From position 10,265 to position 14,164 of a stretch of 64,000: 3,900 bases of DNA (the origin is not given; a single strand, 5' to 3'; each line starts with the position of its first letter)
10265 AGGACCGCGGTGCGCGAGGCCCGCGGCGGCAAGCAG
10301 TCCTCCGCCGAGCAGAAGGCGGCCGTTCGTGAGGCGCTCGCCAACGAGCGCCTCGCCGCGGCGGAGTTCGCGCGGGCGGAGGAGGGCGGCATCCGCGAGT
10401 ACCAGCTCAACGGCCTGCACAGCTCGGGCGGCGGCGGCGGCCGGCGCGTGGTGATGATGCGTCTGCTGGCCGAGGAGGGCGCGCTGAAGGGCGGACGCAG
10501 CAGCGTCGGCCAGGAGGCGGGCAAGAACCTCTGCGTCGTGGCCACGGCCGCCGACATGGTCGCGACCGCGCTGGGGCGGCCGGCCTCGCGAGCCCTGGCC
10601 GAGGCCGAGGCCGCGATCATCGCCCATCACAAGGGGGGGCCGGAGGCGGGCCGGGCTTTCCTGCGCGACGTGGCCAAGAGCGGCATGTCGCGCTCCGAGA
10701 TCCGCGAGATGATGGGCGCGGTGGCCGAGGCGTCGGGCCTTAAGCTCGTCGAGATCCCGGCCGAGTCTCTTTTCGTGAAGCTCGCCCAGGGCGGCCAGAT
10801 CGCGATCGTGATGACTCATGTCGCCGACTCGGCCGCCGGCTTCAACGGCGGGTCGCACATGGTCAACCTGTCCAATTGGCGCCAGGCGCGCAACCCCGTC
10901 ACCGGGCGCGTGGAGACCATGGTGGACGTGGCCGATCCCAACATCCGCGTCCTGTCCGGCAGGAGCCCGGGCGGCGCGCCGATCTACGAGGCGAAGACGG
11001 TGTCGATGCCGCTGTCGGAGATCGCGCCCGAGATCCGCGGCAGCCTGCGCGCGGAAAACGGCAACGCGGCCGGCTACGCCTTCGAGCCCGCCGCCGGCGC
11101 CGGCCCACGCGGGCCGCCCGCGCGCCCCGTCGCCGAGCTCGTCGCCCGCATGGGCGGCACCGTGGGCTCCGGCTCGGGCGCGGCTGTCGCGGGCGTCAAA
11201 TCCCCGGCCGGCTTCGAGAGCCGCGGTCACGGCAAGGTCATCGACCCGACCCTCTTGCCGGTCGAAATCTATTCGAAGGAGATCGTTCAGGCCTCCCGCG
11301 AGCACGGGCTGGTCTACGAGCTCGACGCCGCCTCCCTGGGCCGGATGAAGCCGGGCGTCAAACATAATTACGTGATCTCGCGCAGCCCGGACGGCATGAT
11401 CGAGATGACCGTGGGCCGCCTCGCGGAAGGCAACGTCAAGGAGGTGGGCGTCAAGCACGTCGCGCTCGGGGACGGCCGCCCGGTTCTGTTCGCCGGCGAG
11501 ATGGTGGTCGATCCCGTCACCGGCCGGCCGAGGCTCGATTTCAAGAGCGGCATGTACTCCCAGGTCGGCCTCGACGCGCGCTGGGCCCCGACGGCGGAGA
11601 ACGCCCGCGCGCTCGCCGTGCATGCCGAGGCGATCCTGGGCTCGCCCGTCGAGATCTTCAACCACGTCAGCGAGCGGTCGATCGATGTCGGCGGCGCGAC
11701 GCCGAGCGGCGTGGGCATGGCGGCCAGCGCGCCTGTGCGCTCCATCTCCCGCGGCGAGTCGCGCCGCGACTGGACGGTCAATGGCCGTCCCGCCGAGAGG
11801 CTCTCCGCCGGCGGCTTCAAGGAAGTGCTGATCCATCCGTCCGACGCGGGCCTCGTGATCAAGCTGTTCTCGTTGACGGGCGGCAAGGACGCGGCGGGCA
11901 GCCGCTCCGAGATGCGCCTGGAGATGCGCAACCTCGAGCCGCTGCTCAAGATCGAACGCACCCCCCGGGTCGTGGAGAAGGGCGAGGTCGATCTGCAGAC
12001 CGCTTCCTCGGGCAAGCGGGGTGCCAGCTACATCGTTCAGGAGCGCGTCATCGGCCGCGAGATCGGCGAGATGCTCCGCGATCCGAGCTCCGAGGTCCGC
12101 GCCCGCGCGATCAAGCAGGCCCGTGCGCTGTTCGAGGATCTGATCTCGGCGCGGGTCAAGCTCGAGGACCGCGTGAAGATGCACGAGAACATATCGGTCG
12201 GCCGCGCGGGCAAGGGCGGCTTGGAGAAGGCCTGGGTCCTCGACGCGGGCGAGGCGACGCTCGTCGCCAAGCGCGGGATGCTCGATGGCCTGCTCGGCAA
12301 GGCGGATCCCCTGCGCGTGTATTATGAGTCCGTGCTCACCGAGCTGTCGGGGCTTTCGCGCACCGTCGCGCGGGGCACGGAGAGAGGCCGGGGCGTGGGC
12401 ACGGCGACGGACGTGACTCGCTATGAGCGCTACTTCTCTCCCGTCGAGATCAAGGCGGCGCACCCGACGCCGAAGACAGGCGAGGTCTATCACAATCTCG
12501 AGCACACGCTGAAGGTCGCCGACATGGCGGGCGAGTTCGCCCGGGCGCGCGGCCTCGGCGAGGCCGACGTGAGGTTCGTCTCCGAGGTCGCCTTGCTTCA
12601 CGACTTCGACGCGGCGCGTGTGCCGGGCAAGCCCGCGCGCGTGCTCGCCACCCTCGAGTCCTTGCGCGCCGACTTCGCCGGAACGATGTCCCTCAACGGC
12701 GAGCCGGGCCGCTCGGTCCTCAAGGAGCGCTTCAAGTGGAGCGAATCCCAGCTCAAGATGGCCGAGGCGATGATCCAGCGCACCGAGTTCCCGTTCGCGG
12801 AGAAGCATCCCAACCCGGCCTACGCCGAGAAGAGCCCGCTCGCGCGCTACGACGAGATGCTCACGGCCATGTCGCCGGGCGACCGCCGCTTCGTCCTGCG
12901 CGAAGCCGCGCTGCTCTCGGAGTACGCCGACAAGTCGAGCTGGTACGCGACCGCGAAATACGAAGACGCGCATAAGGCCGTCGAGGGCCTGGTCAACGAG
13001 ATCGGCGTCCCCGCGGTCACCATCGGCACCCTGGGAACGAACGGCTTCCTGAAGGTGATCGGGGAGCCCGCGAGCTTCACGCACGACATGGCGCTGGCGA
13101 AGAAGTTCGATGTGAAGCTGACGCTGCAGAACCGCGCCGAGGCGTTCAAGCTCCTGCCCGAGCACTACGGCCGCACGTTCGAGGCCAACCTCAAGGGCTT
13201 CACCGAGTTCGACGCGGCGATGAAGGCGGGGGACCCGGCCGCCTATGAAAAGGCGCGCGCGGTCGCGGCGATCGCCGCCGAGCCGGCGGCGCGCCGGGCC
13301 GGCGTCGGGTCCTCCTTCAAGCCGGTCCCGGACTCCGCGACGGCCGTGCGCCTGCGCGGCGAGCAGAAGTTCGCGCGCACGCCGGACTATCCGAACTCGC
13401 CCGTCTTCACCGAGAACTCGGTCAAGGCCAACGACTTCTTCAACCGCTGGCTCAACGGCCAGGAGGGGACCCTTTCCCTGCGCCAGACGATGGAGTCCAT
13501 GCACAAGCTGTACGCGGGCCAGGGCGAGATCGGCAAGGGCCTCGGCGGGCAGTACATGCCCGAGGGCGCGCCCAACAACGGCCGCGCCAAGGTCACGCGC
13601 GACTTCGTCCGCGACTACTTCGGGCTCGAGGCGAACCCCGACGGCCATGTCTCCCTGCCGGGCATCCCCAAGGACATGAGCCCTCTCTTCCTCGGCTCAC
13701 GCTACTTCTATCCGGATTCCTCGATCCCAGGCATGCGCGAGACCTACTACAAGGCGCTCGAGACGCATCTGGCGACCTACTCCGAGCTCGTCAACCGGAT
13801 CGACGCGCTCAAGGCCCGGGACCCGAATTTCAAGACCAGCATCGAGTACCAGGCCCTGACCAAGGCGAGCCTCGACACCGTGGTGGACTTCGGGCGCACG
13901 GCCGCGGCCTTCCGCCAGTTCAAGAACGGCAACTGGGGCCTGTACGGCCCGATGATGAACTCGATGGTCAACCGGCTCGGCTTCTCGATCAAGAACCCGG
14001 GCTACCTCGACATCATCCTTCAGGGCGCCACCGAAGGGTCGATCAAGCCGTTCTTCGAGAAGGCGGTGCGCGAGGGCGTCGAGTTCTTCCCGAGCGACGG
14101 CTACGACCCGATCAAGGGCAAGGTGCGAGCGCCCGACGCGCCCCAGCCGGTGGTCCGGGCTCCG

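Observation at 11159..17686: Six exact G-V-G motifs mark module junctions downstream of the internal peptidase: candidate autoprocessing sites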

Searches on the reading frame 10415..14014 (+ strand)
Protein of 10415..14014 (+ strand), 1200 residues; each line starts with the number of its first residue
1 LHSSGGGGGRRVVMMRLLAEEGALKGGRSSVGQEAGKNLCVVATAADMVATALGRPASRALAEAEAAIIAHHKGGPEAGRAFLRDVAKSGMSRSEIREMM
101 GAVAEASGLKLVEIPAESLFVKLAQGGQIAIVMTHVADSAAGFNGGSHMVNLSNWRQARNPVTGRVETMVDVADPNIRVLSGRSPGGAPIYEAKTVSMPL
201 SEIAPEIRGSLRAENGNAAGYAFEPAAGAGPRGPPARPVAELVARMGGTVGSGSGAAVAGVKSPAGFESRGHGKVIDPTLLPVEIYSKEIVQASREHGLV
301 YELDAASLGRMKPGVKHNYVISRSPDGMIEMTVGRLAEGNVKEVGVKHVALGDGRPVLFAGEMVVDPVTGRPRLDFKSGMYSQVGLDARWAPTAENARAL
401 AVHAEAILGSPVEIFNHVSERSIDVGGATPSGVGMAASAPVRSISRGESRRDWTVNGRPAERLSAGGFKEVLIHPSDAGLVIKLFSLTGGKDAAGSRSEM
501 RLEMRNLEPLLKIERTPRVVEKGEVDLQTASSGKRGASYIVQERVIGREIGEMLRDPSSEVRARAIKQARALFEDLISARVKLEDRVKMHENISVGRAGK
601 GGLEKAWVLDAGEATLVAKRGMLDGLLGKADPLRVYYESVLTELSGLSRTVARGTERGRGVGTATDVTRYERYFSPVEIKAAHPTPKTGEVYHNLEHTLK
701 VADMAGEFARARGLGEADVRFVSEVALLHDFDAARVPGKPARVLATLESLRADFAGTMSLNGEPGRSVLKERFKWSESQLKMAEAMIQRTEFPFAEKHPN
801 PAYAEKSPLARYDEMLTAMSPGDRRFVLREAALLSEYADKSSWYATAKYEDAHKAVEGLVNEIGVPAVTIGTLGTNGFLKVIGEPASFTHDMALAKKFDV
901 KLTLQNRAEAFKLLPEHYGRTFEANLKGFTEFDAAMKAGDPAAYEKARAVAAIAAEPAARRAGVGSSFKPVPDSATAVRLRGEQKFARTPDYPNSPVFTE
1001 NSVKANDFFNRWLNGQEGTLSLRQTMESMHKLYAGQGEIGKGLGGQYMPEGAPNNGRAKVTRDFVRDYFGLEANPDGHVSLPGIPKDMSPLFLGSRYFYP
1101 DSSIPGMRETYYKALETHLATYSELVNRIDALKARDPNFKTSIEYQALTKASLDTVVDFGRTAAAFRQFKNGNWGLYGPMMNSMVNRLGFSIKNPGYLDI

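Call 20: search_protein_representatives(protein=window:10415-14014:+)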
Query: 1200 residues. Proteins with E-value up to 0.001 (for the whole library): 179; up to 1e-10: 136; up to 1e-30: 61. The best 150 are listed.
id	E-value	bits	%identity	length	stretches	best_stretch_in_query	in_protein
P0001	0.0e+00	1422.6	74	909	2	657-1155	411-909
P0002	0.0e+00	1118.9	57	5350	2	12-974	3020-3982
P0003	1.4e-138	480.2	60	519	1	219-649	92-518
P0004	1.3e-124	433.9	43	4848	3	1-448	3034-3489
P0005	2.1e-86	307.4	54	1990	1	658-970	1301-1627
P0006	3.5e-86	306.7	57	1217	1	667-962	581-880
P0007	7.9e-83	295.5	56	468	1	657-955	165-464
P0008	1.0e-82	295.1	53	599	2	654-957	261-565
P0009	3.6e-73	263.5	49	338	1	672-953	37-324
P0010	4.1e-73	263.3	54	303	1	672-935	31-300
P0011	3.2e-72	260.4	53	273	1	671-933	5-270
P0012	5.7e-70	253.0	73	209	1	740-910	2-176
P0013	5.0e-66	239.9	48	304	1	678-949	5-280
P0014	9.2e-66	239.0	50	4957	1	655-964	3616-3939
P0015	2.9e-64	234.0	47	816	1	671-940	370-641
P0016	3.8e-64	233.7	74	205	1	256-409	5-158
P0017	5.4e-64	233.2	52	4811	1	928-1200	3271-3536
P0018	6.0e-64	233.0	63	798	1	252-429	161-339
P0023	4.3e-60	220.2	57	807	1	428-647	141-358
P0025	3.1e-57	210.8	60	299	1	255-427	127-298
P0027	1.3e-56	208.7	54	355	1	436-644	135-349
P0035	2.8e-45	171.2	42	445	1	919-1200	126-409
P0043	6.4e-38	146.8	41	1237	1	967-1200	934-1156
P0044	7.4e-38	146.6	43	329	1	430-650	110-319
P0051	4.7e-35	137.3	45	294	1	440-645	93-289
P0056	1.8e-33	132.1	34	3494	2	683-958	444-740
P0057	5.0e-33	130.6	38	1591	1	689-928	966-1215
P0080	2.5e-25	105.1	35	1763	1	691-932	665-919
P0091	8.2e-22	93.5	37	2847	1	688-940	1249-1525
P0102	3.0e-18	81.7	40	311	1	984-1200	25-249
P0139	2.3e-09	52.2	39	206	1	309-414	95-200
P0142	1.0e-08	50.1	34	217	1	211-420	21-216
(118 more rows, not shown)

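Call 53: search_protein_families(library=pfam, proteins=[P0016, P0025, P0142, P0139, P0027, P0044, P0051, P0035, P0102, P0043], max_evalue=0.01)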
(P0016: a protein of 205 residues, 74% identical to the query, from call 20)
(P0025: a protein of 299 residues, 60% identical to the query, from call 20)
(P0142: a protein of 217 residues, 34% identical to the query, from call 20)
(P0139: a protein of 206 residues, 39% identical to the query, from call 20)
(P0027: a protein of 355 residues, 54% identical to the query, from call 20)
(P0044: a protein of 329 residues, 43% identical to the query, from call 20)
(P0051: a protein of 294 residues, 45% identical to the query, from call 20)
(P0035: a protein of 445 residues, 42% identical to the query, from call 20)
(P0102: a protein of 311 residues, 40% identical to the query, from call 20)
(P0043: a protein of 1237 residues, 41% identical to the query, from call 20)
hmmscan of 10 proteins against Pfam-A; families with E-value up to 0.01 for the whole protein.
P0016 (205 aa): 0 families

P0025 (299 aa): 0 families

P0142 (217 aa): 0 families

P0139 (206 aa): 0 families

P0027 (355 aa): 0 families

P0044 (329 aa): 0 families

P0051 (294 aa): 0 families

P0035 (445 aa): 0 families

P0102 (311 aa): 0 families

P0043 (1237 aa): 0 families

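Call 79: list_cluster_members(proteins=[P0002, P0004, P0001, P0018, P0023, P0056, P0080, P0017])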
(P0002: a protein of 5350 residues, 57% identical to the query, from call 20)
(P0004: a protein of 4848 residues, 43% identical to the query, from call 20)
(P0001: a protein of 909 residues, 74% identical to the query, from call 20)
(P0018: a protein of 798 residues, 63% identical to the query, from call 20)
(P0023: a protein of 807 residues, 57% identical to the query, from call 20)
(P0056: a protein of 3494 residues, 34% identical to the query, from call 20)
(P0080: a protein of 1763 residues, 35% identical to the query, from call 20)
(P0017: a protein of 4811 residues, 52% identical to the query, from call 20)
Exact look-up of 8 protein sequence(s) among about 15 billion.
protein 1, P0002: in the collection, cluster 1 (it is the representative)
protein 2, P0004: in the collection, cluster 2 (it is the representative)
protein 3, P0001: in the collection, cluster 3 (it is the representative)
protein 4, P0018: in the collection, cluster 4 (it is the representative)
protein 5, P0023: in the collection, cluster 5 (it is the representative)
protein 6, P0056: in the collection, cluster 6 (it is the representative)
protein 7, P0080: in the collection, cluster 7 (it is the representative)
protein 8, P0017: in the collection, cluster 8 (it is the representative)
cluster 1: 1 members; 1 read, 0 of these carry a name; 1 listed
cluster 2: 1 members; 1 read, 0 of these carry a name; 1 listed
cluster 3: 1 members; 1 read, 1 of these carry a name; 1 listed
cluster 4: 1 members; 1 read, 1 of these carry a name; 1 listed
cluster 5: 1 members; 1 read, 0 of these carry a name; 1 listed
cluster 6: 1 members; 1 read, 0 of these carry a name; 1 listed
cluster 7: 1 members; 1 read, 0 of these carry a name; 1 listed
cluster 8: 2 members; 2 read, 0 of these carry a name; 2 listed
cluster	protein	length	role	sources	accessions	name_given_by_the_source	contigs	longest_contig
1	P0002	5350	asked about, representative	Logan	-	-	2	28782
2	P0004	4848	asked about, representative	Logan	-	-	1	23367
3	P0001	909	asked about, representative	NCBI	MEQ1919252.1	MAG: hypothetical protein ABL955_08645, partial [Elusimicrobiota bacterium]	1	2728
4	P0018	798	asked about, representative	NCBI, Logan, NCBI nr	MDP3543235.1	MAG: diguanylate cyclase [Elusimicrobiota bacterium] | diguanylate cyclase [Elusimicrobiota bacterium]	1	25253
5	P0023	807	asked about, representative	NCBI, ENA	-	-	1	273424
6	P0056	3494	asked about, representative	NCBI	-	-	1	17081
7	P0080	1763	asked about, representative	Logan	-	-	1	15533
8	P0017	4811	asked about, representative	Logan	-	-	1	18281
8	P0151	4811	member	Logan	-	-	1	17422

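Call 83: search_protein_families(library=pfam, proteins=[P0056, P0080, P0091, P0057], max_evalue=0.001)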
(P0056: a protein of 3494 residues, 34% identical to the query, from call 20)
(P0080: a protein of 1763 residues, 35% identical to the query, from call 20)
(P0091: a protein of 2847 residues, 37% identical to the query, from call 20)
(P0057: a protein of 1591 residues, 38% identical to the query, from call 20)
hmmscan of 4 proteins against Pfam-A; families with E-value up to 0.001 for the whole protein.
P0056 (3494 aa): 1 family
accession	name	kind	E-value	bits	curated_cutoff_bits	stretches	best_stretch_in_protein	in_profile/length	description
PF08241.18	Methyltransf_11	-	6e-05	24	21.2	1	2769-2824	43-95/95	Methyltransferase domain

P0080 (1763 aa): 2 families
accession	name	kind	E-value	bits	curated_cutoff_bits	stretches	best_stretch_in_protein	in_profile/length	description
PF02390.23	Methyltransf_4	-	4e-05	23.6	24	1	440-532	2-84/173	Putative methyltransferase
PF13847.12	Methyltransf_31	-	0.00034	20.8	27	0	440-562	4-113/145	Methyltransferase domain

P0091 (2847 aa): 2 families
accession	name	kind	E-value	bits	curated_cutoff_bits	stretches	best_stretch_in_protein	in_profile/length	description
PF06325.19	PrmA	-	1.2e-05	25.4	22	1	1657-1711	162-215/296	Ribosomal protein L11 methyltransferase (PrmA)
PF13646.12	HEAT_2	-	2e-05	25.2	27.7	1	2055-2108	5-58/88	HEAT repeats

P0057 (1591 aa): 3 families
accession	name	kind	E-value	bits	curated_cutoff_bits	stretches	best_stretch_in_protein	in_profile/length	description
PF02518.31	HATPase_c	-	2.7e-26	92.6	26.4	1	798-904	2-110/111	Histidine kinase-, DNA gyrase B-, and HSP90-like ATPase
PF14501.12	HATPase_c_5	-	9.6e-05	22.7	22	1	799-890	3-91/102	GHKL domain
PF04037.18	DUF382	-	0.00091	19.8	26.7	0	654-697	75-117/127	Domain of unknown function (DUF382)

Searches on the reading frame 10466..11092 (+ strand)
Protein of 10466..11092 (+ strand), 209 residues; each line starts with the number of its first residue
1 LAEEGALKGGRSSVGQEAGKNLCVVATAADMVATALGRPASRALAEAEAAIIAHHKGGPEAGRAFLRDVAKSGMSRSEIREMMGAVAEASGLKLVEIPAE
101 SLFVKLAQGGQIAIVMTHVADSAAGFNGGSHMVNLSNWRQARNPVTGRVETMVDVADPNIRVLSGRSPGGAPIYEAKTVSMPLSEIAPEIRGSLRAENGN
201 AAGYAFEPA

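Call 29: find_related_loci(query=A1, collection=genome_contigs, flank=10000)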
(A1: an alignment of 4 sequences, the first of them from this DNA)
Query A1 (209 aa) in genome_contigs; peptide patterns used: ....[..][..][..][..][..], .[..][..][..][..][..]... (x = any residue, [..] = any of these).
77 stretches matched a pattern; 6 encode a relative of the query (tblastn E <= 1e-3); 6 distinct loci.
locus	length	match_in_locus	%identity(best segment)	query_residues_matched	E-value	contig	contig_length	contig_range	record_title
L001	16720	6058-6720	69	1-208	6e-91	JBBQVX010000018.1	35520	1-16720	MAG: Elusimicrobiota bacterium isolate Co_metawrap_2019 Cmw_2019_k141_8935948_length_35520_cov_9.0000, whole genome shot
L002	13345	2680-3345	68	1-209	3e-89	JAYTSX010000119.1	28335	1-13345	MAG: Elusimicrobiota bacterium isolate GFS_5282 GFS_5282_118, whole genome shotgun sequence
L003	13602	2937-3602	75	1-209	7e-89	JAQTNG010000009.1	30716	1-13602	MAG: Elusimicrobia bacterium isolate STA_59 NODE_2821_length_30716_cov_2.993952_Sandtown_A, whole genome shotgun sequenc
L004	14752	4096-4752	57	1-207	1e-66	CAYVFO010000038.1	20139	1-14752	MAG TPA_asm: uncultured Elusimicrobia sp. isolate SRP124282_co12_75 genome assembly, contig: NODE_217_length_20139_cov_8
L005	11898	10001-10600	45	1-209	9e-48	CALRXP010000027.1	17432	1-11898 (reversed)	MAG: Candidatus Endomicrobium trichonymphae isolate JJ-MEM5D2-223-10-m2-bin112 genome assembly, contig: JJ-MEM5D2-223-C5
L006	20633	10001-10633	46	10-207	1e-47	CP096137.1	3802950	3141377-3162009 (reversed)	MAG: Elusimicrobiota bacterium isolate JAD_PAG50586_1 chromosome, complete genome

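Call 36: find_homologous_proteins(query=A1, max_evalue=0.001)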
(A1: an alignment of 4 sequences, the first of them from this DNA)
Query A1 (4 sequences): 8000 candidates shared short words with the query, none scored E <= 0.001.

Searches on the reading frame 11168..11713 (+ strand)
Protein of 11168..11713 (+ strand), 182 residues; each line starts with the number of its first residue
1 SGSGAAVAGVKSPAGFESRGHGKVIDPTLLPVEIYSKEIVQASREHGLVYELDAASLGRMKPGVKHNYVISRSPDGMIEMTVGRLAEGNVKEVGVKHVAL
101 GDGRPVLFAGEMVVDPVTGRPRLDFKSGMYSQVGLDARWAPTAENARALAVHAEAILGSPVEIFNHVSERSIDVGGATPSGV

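Call 7: search_protein_families(library=pfam, proteins=[window:11168-11713:+], max_evalue=5)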
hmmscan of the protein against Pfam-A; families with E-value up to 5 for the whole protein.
window:11168-11713:+ (182 aa): 0 families

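Call 13: search_protein_families(library=ncbifam, proteins=[window:11168-11713:+], max_evalue=1)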
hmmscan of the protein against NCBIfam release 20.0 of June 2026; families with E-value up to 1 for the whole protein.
window:11168-11713:+ (182 aa): 0 families

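Call 77: search_solved_structures(query=A6, max_evalue=10)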
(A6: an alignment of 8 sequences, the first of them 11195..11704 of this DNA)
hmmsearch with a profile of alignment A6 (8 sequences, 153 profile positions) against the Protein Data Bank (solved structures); distinct sequences matched with E-value up to 10: 1.
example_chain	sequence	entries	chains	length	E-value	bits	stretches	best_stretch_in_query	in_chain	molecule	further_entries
4fxq_A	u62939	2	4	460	0.056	16.5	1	69-141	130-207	Putative ADP-ribosyltransferase Certhrax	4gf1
